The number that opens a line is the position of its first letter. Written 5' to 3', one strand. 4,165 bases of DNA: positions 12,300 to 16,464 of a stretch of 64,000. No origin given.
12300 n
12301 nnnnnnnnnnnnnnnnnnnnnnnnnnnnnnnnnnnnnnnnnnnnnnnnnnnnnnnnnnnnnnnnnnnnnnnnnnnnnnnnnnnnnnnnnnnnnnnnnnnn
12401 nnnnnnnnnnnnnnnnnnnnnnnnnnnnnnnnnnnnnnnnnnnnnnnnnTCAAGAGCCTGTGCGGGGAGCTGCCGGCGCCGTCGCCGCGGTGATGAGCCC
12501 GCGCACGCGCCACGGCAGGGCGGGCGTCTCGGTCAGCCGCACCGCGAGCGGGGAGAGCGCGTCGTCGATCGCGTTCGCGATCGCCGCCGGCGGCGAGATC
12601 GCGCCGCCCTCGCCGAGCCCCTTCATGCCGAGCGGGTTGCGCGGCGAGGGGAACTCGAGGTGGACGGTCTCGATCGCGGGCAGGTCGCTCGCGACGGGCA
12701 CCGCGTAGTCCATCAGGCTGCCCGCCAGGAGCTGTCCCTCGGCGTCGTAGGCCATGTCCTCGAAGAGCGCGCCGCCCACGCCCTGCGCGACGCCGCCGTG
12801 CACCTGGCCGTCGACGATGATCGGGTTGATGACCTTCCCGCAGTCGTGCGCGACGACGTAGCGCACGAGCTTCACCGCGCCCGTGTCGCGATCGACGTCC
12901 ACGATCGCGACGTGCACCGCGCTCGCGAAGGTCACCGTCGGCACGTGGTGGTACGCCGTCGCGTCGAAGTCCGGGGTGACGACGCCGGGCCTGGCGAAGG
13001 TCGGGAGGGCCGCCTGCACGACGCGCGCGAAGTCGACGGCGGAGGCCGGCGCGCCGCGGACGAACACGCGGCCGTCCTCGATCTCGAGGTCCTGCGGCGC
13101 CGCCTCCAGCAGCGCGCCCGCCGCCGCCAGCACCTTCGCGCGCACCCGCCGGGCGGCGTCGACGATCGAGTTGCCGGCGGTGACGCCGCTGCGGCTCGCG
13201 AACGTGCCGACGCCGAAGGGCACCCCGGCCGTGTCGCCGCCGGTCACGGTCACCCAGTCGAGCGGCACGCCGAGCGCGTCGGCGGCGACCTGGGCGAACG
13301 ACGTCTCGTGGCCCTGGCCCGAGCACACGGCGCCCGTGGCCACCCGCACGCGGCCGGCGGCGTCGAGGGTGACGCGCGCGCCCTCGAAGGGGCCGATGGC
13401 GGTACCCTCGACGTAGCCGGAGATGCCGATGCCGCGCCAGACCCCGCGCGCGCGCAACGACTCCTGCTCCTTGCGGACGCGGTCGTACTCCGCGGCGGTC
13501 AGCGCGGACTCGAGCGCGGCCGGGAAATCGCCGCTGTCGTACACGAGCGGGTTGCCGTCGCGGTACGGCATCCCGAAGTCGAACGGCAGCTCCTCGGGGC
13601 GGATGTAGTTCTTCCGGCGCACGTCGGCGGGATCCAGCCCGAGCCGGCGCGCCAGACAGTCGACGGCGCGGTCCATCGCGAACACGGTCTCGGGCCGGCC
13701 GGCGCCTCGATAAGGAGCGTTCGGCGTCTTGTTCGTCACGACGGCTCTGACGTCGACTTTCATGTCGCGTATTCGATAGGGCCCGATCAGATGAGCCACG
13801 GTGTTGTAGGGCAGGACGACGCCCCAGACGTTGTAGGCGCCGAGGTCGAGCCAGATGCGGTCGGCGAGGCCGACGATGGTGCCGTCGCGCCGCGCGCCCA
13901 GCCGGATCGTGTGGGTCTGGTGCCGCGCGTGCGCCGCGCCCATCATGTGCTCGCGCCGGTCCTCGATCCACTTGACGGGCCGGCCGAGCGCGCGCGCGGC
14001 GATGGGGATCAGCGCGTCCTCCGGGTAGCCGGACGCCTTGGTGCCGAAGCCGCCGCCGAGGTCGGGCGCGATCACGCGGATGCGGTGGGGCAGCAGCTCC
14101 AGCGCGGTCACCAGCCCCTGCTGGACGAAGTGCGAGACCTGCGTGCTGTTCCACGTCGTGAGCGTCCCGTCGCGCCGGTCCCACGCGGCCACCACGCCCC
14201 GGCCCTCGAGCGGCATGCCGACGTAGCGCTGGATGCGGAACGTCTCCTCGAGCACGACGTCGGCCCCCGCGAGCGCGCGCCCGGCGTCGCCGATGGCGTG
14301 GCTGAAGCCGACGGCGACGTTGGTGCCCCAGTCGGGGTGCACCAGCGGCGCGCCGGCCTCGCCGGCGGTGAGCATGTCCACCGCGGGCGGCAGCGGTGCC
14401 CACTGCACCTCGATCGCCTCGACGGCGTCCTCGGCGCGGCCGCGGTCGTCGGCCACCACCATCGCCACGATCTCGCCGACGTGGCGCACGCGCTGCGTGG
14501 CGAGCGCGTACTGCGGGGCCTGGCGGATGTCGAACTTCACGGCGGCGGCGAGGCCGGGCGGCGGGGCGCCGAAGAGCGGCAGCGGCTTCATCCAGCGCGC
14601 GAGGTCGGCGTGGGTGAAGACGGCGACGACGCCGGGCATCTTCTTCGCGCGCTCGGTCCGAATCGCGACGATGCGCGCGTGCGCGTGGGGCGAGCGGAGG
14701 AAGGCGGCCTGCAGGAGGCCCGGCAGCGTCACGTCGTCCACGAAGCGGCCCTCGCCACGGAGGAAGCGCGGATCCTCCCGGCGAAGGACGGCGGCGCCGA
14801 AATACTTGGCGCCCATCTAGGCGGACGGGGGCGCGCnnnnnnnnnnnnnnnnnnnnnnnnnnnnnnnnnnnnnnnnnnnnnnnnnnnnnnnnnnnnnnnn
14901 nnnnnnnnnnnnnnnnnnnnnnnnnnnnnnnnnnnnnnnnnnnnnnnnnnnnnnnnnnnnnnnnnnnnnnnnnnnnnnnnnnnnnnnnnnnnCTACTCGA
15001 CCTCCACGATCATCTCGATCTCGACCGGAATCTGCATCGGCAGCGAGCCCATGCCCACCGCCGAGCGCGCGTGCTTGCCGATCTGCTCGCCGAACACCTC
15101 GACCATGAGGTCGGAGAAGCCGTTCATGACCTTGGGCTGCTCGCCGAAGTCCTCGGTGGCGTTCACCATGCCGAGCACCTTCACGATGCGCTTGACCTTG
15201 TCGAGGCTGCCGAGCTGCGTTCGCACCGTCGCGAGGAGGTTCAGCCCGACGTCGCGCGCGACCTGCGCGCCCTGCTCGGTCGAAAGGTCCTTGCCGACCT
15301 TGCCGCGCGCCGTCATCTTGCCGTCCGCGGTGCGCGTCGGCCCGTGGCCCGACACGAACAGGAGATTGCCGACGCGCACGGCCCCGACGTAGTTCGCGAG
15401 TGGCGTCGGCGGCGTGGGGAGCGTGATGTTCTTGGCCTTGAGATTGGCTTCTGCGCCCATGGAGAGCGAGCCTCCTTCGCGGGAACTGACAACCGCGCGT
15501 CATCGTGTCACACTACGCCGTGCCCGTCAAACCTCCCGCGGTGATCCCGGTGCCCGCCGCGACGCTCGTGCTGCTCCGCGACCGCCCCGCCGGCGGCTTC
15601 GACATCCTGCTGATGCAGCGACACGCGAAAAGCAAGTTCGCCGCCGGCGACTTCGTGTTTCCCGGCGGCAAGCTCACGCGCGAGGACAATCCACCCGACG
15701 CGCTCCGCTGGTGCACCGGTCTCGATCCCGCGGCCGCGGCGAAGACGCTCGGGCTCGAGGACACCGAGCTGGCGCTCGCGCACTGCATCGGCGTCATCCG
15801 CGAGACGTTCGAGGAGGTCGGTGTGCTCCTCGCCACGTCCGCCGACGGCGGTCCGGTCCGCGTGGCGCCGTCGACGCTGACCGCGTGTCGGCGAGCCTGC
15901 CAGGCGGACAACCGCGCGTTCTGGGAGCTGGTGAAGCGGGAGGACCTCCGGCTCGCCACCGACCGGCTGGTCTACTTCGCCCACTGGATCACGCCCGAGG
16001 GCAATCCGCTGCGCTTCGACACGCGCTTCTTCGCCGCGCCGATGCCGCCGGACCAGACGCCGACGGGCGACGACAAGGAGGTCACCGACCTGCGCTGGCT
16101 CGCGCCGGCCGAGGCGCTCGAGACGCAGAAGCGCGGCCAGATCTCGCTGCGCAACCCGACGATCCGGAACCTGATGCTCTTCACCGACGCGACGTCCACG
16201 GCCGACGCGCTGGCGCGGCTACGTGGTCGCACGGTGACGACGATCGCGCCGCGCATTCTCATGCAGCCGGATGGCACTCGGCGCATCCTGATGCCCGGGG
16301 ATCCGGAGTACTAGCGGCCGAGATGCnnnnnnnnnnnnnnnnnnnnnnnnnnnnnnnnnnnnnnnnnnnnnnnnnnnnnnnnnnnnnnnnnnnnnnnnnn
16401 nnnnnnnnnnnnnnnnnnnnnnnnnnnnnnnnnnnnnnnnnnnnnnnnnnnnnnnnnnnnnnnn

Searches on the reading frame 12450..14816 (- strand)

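Call 91: search_protein_families(library=pfam, proteins=[window:12450-14816:-], max_evalue=0.0001)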
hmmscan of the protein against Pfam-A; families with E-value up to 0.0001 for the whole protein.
window:12450-14816:- (788 aa): 3 families
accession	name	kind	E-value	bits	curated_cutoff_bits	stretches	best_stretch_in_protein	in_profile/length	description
PF20256.3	MoCoBD_2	-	2.2e-82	277.2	27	1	439-713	3-283/283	Molybdopterin cofactor-binding domain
PF02738.23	MoCoBD_1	-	4.2e-78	262.2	27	1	159-404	1-244/244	Molybdopterin cofactor-binding domain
PF01315.27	Ald_Xan_dh_C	-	6.6e-26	91.2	31.3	1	21-143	2-110/110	Aldehyde oxidase and xanthine dehydrogenase, a/b hammerhead domain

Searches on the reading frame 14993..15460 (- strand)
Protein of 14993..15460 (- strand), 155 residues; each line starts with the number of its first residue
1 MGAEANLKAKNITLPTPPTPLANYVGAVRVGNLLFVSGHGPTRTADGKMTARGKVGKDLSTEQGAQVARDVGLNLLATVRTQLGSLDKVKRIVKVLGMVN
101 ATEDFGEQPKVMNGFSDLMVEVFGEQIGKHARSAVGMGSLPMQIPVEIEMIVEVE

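Call 91: search_protein_families(library=pfam, proteins=[window:14993-15460:-], max_evalue=0.0001)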
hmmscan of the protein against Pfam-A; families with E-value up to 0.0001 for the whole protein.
window:14993-15460:- (155 aa): 2 families
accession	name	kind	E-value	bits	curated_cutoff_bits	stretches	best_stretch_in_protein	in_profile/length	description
PF14588.11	YjgF_endoribonc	-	5.7e-17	62.3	35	1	5-141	2-135/148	YjgF/chorismate_mutase-like, putative endoribonuclease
PF01042.26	Ribonuc_L-PSP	-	3.3e-15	56.6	27.3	1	18-153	5-120/121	Endoribonuclease L-PSP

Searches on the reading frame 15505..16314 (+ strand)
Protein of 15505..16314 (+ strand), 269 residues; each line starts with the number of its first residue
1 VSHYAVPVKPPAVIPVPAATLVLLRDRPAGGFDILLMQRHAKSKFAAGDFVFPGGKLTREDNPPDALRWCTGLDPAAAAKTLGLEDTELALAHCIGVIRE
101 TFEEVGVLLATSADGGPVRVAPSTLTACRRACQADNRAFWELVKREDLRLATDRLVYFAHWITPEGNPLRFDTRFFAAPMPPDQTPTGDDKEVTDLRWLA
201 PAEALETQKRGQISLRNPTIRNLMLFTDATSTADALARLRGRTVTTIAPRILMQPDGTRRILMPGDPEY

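Call 91: search_protein_families(library=pfam, proteins=[window:15505-16314:+], max_evalue=0.0001)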
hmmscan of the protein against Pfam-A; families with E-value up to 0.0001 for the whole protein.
window:15505-16314:+ (269 aa): 1 family
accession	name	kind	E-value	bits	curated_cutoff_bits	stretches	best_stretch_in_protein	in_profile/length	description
PF00293.34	NUDIX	-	1.2e-07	32.2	21.1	0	19-68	5-49/134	NUDIX domain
